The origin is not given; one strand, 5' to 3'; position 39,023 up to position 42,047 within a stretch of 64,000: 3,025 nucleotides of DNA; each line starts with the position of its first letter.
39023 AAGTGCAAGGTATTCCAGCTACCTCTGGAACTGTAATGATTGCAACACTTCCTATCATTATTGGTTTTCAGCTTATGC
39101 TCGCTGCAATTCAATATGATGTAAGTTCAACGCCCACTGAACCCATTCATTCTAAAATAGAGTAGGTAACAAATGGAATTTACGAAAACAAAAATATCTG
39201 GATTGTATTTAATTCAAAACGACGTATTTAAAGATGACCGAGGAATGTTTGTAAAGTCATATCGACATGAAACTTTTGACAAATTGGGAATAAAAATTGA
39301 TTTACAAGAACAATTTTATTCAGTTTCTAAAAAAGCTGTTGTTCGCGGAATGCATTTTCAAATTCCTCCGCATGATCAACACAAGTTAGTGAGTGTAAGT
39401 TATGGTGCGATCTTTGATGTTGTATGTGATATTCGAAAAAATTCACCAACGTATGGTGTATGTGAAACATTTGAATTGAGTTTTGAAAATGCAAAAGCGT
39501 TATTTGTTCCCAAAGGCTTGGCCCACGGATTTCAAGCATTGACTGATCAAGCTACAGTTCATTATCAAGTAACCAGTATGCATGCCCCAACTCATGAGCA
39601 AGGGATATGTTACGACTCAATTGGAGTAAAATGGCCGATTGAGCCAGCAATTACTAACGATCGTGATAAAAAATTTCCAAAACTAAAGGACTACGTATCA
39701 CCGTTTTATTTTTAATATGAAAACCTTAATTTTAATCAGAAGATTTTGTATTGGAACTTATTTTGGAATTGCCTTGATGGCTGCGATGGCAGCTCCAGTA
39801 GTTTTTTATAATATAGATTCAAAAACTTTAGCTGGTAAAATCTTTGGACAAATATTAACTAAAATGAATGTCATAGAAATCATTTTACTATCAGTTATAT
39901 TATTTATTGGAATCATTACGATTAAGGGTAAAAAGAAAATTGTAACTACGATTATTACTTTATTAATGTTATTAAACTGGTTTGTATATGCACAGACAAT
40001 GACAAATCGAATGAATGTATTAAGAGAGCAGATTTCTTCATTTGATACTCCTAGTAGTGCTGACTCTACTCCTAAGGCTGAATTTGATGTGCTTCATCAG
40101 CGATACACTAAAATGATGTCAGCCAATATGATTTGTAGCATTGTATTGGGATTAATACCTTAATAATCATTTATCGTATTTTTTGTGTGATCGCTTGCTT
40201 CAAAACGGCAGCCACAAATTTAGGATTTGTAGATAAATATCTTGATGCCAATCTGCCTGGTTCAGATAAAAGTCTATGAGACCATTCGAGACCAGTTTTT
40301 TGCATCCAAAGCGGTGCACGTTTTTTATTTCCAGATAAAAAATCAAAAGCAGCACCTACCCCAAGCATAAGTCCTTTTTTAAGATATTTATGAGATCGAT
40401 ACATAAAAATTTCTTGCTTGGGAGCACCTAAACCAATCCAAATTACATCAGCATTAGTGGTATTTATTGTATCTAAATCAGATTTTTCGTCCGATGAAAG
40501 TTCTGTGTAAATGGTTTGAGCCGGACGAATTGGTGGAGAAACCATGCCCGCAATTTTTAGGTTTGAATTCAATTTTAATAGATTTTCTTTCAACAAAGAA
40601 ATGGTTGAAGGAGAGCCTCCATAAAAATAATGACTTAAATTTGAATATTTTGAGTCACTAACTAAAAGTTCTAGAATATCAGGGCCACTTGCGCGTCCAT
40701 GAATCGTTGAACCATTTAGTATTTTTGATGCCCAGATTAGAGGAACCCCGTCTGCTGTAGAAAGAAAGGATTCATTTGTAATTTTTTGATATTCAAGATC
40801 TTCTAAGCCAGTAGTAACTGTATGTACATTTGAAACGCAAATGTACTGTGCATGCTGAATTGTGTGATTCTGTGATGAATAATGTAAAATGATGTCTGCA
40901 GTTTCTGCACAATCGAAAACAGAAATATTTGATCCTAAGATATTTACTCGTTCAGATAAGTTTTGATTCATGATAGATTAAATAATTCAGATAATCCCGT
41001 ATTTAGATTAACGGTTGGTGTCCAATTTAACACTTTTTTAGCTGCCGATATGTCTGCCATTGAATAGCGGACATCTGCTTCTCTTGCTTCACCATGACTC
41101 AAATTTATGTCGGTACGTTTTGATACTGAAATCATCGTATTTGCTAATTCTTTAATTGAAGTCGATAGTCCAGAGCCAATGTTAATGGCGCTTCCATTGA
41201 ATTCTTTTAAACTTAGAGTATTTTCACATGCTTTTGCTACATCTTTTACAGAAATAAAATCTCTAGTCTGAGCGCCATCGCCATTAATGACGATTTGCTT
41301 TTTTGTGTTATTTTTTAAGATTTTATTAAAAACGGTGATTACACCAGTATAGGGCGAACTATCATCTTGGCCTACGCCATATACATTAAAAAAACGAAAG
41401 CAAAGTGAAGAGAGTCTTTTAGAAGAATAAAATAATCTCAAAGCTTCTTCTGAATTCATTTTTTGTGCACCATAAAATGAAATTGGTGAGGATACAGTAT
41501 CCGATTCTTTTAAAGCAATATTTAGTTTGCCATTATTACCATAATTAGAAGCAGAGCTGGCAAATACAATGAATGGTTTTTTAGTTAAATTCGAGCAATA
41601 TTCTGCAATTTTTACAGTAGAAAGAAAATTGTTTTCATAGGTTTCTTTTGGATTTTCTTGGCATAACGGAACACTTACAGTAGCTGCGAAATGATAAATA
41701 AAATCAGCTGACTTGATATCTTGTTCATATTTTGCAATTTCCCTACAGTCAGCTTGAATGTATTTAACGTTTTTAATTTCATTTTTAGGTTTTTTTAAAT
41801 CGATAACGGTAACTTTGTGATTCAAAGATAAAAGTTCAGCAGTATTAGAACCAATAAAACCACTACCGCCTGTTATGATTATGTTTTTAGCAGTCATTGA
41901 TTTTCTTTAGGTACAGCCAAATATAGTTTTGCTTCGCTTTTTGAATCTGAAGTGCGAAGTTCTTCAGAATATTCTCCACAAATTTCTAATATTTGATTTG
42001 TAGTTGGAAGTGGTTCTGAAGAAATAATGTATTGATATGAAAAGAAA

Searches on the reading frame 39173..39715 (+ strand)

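Call 48: search_protein_families(library=pfam, proteins=[window:39173-39715:+], max_evalue=0.00001)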
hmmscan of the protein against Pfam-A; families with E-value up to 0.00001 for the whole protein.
window:39173-39715:+ (180 aa): 1 family
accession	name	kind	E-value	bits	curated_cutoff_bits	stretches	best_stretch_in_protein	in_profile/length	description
PF00908.23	dTDP_sugar_isom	-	7e-58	195.5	27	1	5-173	1-168/168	dTDP-4-dehydrorhamnose 3,5-epimerase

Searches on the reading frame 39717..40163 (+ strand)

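Call 48: search_protein_families(library=pfam, proteins=[window:39717-40163:+], max_evalue=0.00001)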
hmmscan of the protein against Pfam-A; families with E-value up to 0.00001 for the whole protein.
window:39717-40163:+ (148 aa): 1 family
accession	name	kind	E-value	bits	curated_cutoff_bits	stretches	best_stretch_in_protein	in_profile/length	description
PF13664.11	DUF4149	-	1.9e-06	28.5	24.6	1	11-100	2-98/102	Domain of unknown function (DUF4149)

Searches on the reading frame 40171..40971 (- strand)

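Call 48: search_protein_families(library=pfam, proteins=[window:40171-40971:-], max_evalue=0.00001)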
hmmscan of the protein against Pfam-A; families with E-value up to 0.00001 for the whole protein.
window:40171-40971:- (266 aa): 1 family
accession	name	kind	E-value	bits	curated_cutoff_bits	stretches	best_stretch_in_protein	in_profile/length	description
PF03808.19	Glyco_tran_WecG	-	5.2e-50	170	27.4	1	70-245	3-168/168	Glycosyl transferase WecG/TagA/CpsF family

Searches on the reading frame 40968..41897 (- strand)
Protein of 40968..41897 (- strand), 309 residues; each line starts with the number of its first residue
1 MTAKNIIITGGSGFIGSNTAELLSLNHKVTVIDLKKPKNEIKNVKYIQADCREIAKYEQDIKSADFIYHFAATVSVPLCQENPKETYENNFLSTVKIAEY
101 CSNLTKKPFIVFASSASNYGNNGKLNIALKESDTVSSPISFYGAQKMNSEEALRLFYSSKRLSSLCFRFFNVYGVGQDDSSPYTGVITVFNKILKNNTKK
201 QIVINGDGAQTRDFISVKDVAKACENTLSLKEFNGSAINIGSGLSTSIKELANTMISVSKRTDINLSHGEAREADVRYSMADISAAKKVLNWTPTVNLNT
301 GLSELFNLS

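Call 48: search_protein_families(library=pfam, proteins=[window:40968-41897:-], max_evalue=0.00001)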
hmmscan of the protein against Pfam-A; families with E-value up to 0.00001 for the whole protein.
window:40968-41897:- (309 aa): 6 families
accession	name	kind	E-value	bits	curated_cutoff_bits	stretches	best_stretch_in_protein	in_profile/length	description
PF01370.27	Epimerase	-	8.8e-42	143.6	20.9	1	6-241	1-240/240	NAD dependent epimerase/dehydratase family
PF16363.11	GDP_Man_Dehyd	-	1.5e-39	136.8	27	1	7-304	1-331/332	GDP-mannose 4,6 dehydratase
PF01073.25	3Beta_HSD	-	5e-13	49.1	22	1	7-223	1-224/280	3-beta hydroxysteroid dehydrogenase/isomerase family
PF02719.21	Polysacc_synt_2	-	1.8e-12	47.5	20.2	1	7-262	2-250/293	Polysaccharide biosynthesis protein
PF04321.23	RmlD_sub_bind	-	6.5e-12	45.6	27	1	5-177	2-156/287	RmlD substrate binding domain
PF07993.18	NAD_binding_4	-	5e-09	36.1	20.1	1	57-223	82-257/258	Male sterility protein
